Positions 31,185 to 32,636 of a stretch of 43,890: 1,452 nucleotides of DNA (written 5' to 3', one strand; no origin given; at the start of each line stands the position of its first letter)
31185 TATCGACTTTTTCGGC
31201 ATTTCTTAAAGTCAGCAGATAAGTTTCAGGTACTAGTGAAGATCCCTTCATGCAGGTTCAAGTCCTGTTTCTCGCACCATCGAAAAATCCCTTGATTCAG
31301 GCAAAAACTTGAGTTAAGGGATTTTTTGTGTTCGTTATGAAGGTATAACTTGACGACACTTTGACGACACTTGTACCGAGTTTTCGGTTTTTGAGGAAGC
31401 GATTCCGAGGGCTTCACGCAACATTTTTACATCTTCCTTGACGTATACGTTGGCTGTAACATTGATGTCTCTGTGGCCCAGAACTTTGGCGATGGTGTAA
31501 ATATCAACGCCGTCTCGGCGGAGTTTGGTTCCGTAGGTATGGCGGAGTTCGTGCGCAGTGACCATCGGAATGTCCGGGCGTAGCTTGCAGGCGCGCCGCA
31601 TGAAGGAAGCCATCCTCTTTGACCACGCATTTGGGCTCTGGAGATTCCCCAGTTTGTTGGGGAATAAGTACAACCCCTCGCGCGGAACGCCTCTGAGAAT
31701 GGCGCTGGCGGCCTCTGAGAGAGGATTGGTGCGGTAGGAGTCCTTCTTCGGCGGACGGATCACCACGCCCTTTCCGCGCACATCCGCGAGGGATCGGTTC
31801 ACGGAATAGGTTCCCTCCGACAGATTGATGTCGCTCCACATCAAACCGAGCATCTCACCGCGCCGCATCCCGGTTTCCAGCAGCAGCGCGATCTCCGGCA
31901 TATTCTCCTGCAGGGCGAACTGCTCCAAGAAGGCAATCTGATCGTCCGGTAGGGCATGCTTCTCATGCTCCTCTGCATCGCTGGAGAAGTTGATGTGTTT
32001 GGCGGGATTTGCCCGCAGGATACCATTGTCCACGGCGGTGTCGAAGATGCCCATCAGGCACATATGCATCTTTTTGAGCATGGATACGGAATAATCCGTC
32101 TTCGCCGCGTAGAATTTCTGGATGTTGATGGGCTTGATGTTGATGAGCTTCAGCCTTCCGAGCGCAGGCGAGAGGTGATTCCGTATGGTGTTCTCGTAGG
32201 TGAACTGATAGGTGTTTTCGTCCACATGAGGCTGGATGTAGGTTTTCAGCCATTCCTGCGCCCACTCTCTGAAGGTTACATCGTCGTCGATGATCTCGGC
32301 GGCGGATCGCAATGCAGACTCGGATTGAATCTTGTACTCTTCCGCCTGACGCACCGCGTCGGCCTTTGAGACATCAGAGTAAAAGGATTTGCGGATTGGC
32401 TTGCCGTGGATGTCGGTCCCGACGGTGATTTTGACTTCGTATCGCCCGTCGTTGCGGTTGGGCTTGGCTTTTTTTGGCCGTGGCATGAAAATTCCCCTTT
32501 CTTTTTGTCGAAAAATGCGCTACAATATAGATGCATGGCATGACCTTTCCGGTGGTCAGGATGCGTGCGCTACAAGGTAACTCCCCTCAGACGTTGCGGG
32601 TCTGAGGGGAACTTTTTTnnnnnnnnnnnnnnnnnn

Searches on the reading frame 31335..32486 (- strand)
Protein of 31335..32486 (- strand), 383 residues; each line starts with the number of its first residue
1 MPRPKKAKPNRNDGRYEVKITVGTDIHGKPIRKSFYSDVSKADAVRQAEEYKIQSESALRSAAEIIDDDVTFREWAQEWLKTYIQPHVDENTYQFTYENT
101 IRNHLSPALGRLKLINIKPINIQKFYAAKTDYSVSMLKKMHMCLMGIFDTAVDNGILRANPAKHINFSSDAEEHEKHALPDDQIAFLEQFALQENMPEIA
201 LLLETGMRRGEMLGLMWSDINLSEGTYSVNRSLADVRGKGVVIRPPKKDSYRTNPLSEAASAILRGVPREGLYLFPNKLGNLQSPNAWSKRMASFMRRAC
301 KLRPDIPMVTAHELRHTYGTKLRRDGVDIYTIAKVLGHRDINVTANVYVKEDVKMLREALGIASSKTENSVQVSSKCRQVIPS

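Call 83: search_protein_families(library=pfam, proteins=[window:31335-32486:-], max_evalue=0.001)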
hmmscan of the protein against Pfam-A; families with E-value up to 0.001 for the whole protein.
window:31335-32486:- (383 aa): 3 families
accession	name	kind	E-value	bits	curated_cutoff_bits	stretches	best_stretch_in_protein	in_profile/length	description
PF00589.27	Phage_integrase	-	2e-22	80.2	27.1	1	199-352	28-169/172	Phage integrase family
PF14659.12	Phage_int_SAM_3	-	1.7e-14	54.2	22.6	1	71-127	1-55/58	Phage integrase, N-terminal SAM-like domain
PF22022.2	Phage_int_M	-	3.8e-06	27.5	27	1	72-165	1-93/96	Phage integrase central domain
